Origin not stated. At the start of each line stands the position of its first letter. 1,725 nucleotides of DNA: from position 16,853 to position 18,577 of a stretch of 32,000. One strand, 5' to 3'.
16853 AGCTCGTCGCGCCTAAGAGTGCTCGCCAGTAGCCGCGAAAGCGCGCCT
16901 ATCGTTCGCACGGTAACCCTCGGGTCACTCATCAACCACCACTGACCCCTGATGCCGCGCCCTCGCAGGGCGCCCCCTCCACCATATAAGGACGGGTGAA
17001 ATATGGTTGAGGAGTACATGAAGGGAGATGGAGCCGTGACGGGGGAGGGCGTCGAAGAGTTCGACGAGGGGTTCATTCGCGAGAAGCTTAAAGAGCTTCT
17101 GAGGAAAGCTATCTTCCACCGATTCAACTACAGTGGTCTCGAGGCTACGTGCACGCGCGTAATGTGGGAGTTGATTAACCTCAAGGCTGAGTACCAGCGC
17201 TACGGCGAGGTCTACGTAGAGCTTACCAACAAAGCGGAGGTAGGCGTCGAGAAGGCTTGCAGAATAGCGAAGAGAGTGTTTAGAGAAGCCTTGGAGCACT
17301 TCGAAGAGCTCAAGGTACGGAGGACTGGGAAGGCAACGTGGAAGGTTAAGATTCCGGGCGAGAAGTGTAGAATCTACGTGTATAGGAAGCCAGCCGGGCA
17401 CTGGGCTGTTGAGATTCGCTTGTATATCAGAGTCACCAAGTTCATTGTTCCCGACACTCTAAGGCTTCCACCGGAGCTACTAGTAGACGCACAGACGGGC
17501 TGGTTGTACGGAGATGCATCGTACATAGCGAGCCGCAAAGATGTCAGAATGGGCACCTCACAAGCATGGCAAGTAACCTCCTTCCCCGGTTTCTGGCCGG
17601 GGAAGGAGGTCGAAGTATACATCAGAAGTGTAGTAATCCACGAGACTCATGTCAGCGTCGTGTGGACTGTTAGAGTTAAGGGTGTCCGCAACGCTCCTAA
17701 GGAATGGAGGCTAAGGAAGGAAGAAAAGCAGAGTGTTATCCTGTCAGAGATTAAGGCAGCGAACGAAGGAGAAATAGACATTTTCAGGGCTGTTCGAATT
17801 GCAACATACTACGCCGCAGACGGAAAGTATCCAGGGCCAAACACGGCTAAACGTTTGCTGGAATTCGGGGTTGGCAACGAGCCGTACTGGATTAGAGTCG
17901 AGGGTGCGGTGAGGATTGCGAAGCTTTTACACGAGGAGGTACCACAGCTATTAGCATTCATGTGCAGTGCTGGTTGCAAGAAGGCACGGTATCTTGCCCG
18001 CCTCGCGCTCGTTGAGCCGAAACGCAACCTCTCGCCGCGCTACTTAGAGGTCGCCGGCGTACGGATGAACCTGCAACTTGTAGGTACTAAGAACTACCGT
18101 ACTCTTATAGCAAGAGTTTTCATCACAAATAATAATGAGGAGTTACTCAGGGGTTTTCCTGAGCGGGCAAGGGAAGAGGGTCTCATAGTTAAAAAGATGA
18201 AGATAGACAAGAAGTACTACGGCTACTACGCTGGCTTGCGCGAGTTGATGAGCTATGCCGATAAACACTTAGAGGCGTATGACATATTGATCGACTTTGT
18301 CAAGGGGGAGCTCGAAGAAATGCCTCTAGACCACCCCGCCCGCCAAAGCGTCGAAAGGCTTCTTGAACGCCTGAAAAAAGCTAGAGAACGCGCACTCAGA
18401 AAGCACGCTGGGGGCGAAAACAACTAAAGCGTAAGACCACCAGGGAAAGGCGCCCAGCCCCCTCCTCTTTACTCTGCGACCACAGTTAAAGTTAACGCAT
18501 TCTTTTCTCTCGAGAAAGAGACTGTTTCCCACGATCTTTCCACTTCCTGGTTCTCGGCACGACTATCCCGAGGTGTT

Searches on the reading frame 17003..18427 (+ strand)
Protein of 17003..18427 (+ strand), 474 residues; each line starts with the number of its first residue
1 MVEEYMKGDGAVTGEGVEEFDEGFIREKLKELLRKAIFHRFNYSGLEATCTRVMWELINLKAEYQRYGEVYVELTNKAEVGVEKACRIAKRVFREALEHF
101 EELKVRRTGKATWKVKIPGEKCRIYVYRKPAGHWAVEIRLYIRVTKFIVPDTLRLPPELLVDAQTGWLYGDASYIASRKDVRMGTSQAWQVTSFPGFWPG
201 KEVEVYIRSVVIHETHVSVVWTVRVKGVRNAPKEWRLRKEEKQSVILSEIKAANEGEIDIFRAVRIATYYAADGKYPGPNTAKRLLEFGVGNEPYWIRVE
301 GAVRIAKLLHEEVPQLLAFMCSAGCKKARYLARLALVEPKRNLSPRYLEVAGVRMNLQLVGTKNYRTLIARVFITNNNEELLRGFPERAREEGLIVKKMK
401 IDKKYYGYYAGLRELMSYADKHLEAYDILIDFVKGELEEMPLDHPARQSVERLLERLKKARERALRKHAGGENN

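Call 5: search_protein_families(library=pfam, proteins=[window:17003-18427:+], max_evalue=0.01)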
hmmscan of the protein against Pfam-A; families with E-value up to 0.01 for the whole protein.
window:17003-18427:+ (474 aa): 0 families

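Call 8: search_solved_structures(query=window:17003-18427:+, max_evalue=10)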
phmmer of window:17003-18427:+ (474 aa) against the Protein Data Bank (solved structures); distinct sequences matched with E-value up to 10: 2.
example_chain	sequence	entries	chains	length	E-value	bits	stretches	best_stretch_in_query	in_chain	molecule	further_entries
4wq4_C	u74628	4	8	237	0.48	12.7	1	159-216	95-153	tRNA threonylcarbamoyladenosine biosynthesis protein TsaB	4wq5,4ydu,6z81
1okj_A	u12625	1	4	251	0.65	12.2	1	159-216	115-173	TRNA THREONYLCARBAMOYLADENOSINE BIOSYNTHESIS PROTEIN TSAB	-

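Call 9: search_protein_families(library=ncbifam, proteins=[window:17003-18427:+], max_evalue=1)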
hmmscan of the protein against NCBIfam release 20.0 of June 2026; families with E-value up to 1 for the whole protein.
window:17003-18427:+ (474 aa): 0 families

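Call 11: find_homologous_proteins(query=window:17003-18427:+, max_evalue=0.001)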
Query window:17003-18427:+ (474 aa): 9 proteins with E <= 0.001 among 8000 candidates.
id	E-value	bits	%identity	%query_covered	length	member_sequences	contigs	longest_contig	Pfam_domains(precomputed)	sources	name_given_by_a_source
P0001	0.0e+0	1069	100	100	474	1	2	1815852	-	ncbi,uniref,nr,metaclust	ncbi:hypothetical protein [Thermofilum pendens]|uniref:Uncharacterized protein n=1 Tax=Thermofilum p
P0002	7.8e-185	634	64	97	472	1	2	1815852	-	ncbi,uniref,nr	ncbi:hypothetical protein [Thermofilum pendens]|uniref:Uncharacterized protein n=1 Tax=Thermofilum p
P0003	4.8e-180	618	60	99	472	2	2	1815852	-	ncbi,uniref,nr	ncbi:hypothetical protein [Thermofilum pendens]|uniref:Uncharacterized protein n=1 Tax=Thermofilum p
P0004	3.3e-177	608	60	99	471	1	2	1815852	-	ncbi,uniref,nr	ncbi:hypothetical protein [Thermofilum pendens]|uniref:PaREP2b n=1 Tax=Thermofilum pendens (strain D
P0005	3.0e-167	576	59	99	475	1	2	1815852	-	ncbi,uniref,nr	ncbi:hypothetical protein [Thermofilum pendens]|uniref:Uncharacterized protein n=1 Tax=Thermofilum p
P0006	6.7e-144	499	52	96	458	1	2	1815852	-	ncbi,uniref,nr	ncbi:hypothetical protein [Thermofilum pendens]|uniref:Uncharacterized protein n=1 Tax=Thermofilum p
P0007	2.6e-142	493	55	87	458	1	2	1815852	-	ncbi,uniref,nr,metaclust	ncbi:hypothetical protein [Thermofilum pendens]|uniref:Uncharacterized protein n=1 Tax=Thermofilum p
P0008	3.8e-108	381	53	76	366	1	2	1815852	-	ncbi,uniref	ncbi:hypothetical protein [Thermofilum pendens]|uniref:hypothetical protein n=1 Tax=Thermofilum pend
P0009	6.0e-28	116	29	96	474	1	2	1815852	-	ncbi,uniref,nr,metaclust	ncbi:hypothetical protein [Thermofilum pendens]|uniref:Uncharacterized protein n=1 Tax=Thermofilum p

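Call 23: find_encoding_contigs(protein=P0002, flank=6000, max_places=3)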
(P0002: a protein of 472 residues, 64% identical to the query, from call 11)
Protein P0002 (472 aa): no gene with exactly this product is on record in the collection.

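Call 24: find_encoding_contigs(protein=P0001, flank=2000, max_places=3)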
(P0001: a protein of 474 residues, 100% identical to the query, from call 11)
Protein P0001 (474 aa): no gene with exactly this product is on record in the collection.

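Call 31: predict_structure(alignment_id=A1)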
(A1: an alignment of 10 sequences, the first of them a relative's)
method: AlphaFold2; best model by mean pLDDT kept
length: 474 residues; sequences in the alignment: 10
mean_pLDDT: 84.4   pTM: 0.64
mean pLDDT of the five models: 84.4, 83.7, 83.0, 82.9, 71.0
residues with pLDDT >= 90: 223; 70-90: 200; 50-70: 26; < 50: 25
segments of 3 or more residues with pLDDT < 50: 1-17, 340-343, 472-474
pLDDT, mean of each block of 10 residues (from residue 1): 28 44 89 82 83 92 87 92 94 91 88 89 87 91 92 90 86 73 90 90 95 93 86 74 90 89 95 76 78 83 92 93 91 76 66 88 88 82 90 90 80 94 89 84 87 93 82 45
secondary structure, 60 per line:
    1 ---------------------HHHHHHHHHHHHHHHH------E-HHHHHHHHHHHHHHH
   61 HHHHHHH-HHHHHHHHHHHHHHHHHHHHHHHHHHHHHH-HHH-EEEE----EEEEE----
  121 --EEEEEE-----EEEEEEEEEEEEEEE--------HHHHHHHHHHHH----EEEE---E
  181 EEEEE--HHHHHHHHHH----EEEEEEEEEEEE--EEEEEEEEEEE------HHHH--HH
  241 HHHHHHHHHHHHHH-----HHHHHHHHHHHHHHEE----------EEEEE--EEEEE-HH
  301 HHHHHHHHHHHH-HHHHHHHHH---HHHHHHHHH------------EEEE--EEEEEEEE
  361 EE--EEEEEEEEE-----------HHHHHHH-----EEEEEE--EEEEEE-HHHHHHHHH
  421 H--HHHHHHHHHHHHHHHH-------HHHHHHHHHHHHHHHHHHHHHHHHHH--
elements in order: H22-37 H46-67 H69-98 E104-107 E112-116 E123-128 E134-148 H157-168 E173-176 E180-185 H188-197 E202-213 E216-226 H233-236 H239-254 H260-273 E286-290 E293-297 H299-312 H314-322 H326-334 E347-350 E353-362 E365-373 H385-391 E397-402 E405-410 H412-421 H424-439 H447-472

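Call 32: search_protein_representatives(alignment_id=A1)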
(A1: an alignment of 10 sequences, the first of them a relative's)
Query: 10 sequences, 472 profile positions. Proteins with E-value up to 0.001 (for the whole library): 44; up to 1e-10: 17; up to 1e-30: 3. The best 44 are listed.
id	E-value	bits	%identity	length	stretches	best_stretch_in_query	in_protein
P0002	8.0e-230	780.0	-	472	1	2-472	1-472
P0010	8.4e-109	380.9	-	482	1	8-456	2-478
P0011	1.2e-81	291.4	-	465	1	15-466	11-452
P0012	1.3e-24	103.3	-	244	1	112-336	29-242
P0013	4.3e-22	95.0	-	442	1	81-450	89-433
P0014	1.3e-20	90.1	-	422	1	89-435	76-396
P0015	5.1e-16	75.0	-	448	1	64-455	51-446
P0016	5.5e-15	71.6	-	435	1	74-378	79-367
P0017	1.4e-14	70.3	-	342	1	131-456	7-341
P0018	1.6e-14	70.1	-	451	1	102-436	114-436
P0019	3.2e-14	69.1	-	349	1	138-450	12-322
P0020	3.2e-13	65.8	-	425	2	80-226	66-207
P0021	5.3e-13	65.0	-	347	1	81-333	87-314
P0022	1.6e-12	63.5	-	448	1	83-438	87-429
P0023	5.0e-12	61.8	-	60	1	1-58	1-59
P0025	6.4e-11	58.2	-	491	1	65-358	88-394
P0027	1.6e-08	50.3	-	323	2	157-243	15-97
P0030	6.2e-08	48.4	-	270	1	156-360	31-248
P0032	9.6e-08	47.7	-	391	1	108-233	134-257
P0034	3.3e-07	45.9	-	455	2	152-225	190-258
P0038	3.5e-06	42.6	-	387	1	68-359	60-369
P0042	2.7e-05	39.6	-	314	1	166-461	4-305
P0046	1.3e-04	37.3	-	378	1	81-233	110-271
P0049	2.2e-04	36.6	-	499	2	85-358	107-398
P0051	4.5e-04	35.6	-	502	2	66-229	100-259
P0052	5.6e-04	35.3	-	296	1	183-424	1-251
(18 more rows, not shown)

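Call 35: fold_search(model_id=the predicted structure, library=pdb)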
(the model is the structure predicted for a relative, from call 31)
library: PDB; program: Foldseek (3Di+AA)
matches with E <= 10: 518; with E <= 0.001: 0
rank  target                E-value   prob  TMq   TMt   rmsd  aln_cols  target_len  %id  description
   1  6uwk_A                2.5e-03  0.63  0.13  0.18  20.7       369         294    9  Engineered variant of I-OnuI meganuclease with improved stability and fully altered specificity targeting human chromo (released 2019-12-18)
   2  5t2h_A                2.6e-03  0.63  0.14  0.20  18.8       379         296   11  Engineered variant of I-OnuI meganuclease targeting the Human TCRa gene; harbors 43 point mutations relative to wild-t (released 2017-05-03)
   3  6xux                  3.2e-03  0.25  0.12  0.08  20.3       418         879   10  Crystal structure of Megabody Mb-Nb207-cYgjK_NO (released 2021-01-13)
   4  6uwg_A                5.0e-03  0.57  0.13  0.19  19.1       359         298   10  Engineered variant of I-OnuI meganuclease with improved thermostability and E178D mutation at catalytic site (released 2019-12-18)
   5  4yhx_A                5.6e-03  0.54  0.14  0.20  21.7       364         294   10  Crystal Structure of LAGLIDADG Meganuclease I-GpeMI Bound to Uncleaved DNA (released 2016-03-09)
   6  9q7v_A                5.8e-03  0.54  0.14  0.20  19.8       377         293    8  One of a series of engineered variants of I-OnuI meganuclease targeting altered DNA target sequence (released 2025-09-10)
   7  6uwj_A                6.4e-03  0.47  0.13  0.18  19.9       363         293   10  Intermediate engineered variant of I-OnuI meganuclease with improved thermostability and partially altered specificity (released 2019-12-18)
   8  9xy9_A                6.8e-03  0.51  0.13  0.19  18.4       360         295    8  One of a series of engineered variants of I-OnuI meganuclease targeting altered DNA target sequence (released 2025-09-10)
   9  6uw0_A                8.3e-03  0.44  0.14  0.19  20.9       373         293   10  Engineered variant of I-OnuI meganuclease with improved thermostability and fully altered specificity targeting choler (released 2019-12-18)
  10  6bd0_A                9.6e-03  0.41  0.13  0.18  20.5       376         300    7  I-OnuI K227Y, D236A bound to cognate substrate (pre-cleavage complex) (released 2018-10-24)
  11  3qqy_A                1.0e-02  0.51  0.14  0.20  19.8       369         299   10  Crystal structure of a novel LAGLIDADG homing endonuclease, I-OnuI (from Ophiostoma novo-ulmi subsp. americana) (released 2011-07-20)
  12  6uw0_B                1.1e-02  0.35  0.13  0.18  20.6       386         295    9  Engineered variant of I-OnuI meganuclease with improved thermostability and fully altered specificity targeting choler (released 2019-12-18)
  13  9xya_A                1.3e-02  0.38  0.14  0.19  20.4       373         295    8  One of a series of engineered variants of I-OnuI meganuclease targeting altered DNA target sequence (released 2025-09-10)
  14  9q7w_A                1.4e-02  0.44  0.15  0.21  19.1       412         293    9  One of a series of engineered variants of I-OnuI meganuclease targeting altered DNA target sequence (released 2025-09-10)
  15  6uwh_A                1.4e-02  0.38  0.13  0.19  20.4       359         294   10  Intermediate engineered variant of I-OnuI meganuclease with improved thermostability and partially altered specificity (released 2019-12-18)
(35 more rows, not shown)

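Call 38: search_protein_families(library=pfam, alignment_id=A4, max_evalue=0.01)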
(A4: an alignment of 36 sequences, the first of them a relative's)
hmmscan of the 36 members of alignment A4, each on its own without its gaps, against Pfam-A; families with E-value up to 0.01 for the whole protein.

A. member 1, P0001 (474 aa): 0 families

B. families by the number of members that match (of 36 scanned): 5 families
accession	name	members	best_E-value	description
PF14527.11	LAGLIDADG_WhiA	2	0.0017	WhiA LAGLIDADG-like domain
PF08282.18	Hydrolase_3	1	0.00084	haloacid dehalogenase-like hydrolase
PF25393.1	LTM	1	0.0028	LUBAC thetering domain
PF07775.16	PaRep2b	1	0.0035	PaRep2b protein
PF02002.24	TFIIE_alpha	1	0.0054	TFIIE alpha subunit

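Call 39: search_solved_structures(query=A4, max_evalue=10, show_alignments=2)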
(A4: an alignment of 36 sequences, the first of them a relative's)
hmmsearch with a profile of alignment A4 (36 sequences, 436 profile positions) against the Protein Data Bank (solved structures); distinct sequences matched with E-value up to 10: 22.
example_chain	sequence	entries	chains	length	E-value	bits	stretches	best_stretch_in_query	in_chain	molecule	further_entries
8fjg_A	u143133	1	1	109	1.7e-05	27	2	35-80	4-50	H12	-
9d01_A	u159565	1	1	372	0.028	16.4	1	8-88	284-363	a-iTHR-201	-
8shm_A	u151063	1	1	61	0.044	15.7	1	348-390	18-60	Mini-protein EHEE_rd2_0005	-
11ce_A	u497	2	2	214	0.052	15.5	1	351-417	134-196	The protease-Zn (II) complex of Zn5 | Zn5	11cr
8fg6_B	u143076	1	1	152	0.055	15.4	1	30-136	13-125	C104.1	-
11cy_A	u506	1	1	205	0.084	14.8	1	351-417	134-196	ZnO5_baseKO_ES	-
9yoj_B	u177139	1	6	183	0.33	12.9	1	26-94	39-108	Hemagglutinin HA2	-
7xp0_A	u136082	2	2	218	0.36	12.7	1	353-434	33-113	Probable transcriptional regulator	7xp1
6kos_A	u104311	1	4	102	0.42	12.5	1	12-90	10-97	SUWA (Super WA20)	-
9sob_A8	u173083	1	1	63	0.5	12.3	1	35-86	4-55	Nuclear pore complex protein NUP93A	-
9goa_A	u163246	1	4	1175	0.58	12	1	31-93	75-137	Alpha-latrotoxin-Lt1a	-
9go9_A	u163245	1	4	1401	0.6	12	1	30-93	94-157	Alpha-latrotoxin-Lt1a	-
4tql_A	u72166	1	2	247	0.74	11.7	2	6-93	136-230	Three helix bundle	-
4rzp_A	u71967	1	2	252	0.76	11.7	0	222-329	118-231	Engineered Protein OR366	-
2lse_A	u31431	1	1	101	0.84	11.5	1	14-88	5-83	Four Helix Bundle Protein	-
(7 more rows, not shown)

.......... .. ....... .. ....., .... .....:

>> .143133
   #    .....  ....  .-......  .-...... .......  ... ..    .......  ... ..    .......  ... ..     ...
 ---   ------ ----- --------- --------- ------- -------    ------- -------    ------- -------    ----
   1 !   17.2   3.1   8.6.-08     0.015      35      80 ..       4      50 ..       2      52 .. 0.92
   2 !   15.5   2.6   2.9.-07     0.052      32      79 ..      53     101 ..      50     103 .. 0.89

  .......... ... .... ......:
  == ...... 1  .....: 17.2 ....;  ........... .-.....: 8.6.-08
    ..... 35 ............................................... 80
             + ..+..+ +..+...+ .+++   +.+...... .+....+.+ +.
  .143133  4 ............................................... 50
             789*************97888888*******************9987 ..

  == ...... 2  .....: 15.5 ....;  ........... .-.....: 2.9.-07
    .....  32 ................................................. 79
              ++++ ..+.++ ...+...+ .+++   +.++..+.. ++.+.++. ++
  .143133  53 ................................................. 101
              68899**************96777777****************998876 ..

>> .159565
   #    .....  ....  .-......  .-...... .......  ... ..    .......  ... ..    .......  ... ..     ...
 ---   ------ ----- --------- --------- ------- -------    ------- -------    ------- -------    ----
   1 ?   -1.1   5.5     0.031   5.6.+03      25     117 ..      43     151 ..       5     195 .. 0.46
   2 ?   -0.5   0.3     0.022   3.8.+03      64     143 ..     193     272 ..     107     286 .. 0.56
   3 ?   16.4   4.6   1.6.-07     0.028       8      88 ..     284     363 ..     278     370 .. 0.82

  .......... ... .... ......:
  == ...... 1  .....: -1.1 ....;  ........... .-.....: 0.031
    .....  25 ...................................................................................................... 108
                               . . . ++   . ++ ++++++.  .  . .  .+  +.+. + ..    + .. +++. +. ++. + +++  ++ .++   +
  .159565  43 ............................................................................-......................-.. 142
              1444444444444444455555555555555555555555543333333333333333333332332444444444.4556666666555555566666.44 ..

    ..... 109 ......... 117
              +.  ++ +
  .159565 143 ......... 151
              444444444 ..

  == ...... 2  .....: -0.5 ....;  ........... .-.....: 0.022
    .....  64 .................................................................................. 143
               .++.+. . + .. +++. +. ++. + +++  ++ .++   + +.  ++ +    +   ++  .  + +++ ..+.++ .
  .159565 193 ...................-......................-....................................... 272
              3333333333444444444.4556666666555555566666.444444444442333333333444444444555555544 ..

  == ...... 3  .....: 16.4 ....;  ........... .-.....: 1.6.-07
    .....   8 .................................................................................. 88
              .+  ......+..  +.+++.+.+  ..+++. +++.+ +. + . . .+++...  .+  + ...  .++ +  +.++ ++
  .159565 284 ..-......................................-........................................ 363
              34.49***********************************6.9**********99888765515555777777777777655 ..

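Call 45: find_homologous_proteins(query=A4, max_evalue=0.001)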
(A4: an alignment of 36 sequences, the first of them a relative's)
Query A4 (36 sequences) (474 aa, profile of the alignment): 10 proteins with E <= 0.001 among 8000 candidates.
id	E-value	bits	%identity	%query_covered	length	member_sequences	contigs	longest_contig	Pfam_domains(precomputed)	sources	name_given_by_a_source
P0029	1.1e-122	428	23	16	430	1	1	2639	-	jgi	jgi:hypothetical protein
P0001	1.3e-79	286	100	100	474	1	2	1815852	-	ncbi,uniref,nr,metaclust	ncbi:hypothetical protein [Thermofilum pendens]|uniref:Uncharacterized protein n=1 Tax=Thermofilum p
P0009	4.4e-64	235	29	96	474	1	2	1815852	-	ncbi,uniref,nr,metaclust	ncbi:hypothetical protein [Thermofilum pendens]|uniref:Uncharacterized protein n=1 Tax=Thermofilum p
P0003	5.5e-63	231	60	99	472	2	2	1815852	-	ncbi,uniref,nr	ncbi:hypothetical protein [Thermofilum pendens]|uniref:Uncharacterized protein n=1 Tax=Thermofilum p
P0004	2.3e-62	229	60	99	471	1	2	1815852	-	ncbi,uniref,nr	ncbi:hypothetical protein [Thermofilum pendens]|uniref:PaREP2b n=1 Tax=Thermofilum pendens (strain D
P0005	2.8e-60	222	59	99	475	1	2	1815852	-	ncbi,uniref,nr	ncbi:hypothetical protein [Thermofilum pendens]|uniref:Uncharacterized protein n=1 Tax=Thermofilum p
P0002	2.1e-57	213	64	97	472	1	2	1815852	-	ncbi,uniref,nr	ncbi:hypothetical protein [Thermofilum pendens]|uniref:Uncharacterized protein n=1 Tax=Thermofilum p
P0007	1.1e-56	211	55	87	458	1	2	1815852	-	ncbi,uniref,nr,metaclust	ncbi:hypothetical protein [Thermofilum pendens]|uniref:Uncharacterized protein n=1 Tax=Thermofilum p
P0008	7.0e-51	191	53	76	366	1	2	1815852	-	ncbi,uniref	ncbi:hypothetical protein [Thermofilum pendens]|uniref:hypothetical protein n=1 Tax=Thermofilum pend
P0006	1.0e-50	191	52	96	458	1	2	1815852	-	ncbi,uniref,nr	ncbi:hypothetical protein [Thermofilum pendens]|uniref:Uncharacterized protein n=1 Tax=Thermofilum p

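Call 46: list_cluster_members(proteins=[P0010, P0011, P0012, P0013, P0014, P0015, P0016, P0018, P0022, P0025])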
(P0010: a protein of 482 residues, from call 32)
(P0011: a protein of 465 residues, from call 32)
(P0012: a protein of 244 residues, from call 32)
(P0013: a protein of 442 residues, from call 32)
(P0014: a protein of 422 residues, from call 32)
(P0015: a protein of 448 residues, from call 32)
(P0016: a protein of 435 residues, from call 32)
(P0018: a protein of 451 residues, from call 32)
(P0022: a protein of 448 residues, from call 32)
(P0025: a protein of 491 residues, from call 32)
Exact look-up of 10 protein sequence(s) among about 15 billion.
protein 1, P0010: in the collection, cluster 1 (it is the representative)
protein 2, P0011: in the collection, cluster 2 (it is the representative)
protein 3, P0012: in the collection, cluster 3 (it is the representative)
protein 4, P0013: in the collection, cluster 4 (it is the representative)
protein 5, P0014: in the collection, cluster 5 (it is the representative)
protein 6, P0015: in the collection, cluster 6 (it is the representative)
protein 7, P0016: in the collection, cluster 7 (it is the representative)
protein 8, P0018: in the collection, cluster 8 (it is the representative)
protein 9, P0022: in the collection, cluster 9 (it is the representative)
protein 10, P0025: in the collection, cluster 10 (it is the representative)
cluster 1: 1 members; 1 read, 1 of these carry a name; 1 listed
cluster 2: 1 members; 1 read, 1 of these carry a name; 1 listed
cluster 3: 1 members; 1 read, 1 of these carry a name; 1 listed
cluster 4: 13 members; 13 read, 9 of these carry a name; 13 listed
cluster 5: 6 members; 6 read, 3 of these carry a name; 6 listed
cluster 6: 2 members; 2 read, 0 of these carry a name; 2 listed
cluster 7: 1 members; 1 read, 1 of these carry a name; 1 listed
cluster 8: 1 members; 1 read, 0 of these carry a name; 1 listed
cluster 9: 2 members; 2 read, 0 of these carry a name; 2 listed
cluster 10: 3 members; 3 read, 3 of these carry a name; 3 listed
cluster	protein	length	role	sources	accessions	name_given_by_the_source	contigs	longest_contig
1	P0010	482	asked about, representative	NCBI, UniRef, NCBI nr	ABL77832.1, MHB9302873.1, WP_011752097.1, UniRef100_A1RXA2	hypothetical protein [Thermofilum pendens] | Uncharacterized protein n=1 Tax=Thermofilum pendens (strain DSM 2475 / Hrk 5) ...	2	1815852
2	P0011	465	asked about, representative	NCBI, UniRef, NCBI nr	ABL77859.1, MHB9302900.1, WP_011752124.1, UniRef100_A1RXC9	hypothetical protein [Thermofilum pendens] | Uncharacterized protein n=1 Tax=Thermofilum pendens (strain DSM 2475 / Hrk 5) ...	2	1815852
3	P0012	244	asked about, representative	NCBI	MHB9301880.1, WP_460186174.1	hypothetical protein [Thermofilum pendens]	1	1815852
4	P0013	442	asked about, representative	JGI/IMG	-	hypothetical protein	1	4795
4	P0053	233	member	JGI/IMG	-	hypothetical protein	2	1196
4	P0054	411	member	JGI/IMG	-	hypothetical protein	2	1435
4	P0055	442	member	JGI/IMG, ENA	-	hypothetical protein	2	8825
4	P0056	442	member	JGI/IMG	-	hypothetical protein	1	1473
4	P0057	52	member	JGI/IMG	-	hypothetical protein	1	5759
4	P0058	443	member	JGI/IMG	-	hypothetical protein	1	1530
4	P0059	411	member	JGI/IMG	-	hypothetical protein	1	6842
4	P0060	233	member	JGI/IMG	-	hypothetical protein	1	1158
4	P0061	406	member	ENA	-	-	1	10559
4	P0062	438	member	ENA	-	-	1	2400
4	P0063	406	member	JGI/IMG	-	-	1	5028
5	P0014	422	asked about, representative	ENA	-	-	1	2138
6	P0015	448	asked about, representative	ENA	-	-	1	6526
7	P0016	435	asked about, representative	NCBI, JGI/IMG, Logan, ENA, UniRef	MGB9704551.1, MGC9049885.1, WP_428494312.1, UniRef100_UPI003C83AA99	MAG: hypothetical protein ACPL3C_03800 [Pyrobaculum sp.] | hypothetical protein | hypothetical protein n=1 Tax=Pyrobaculum sp. TaxID=2004705 RepID=UPI003C83AA99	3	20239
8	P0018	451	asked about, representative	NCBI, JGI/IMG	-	-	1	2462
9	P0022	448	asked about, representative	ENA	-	-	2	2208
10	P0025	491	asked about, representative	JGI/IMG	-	hypothetical protein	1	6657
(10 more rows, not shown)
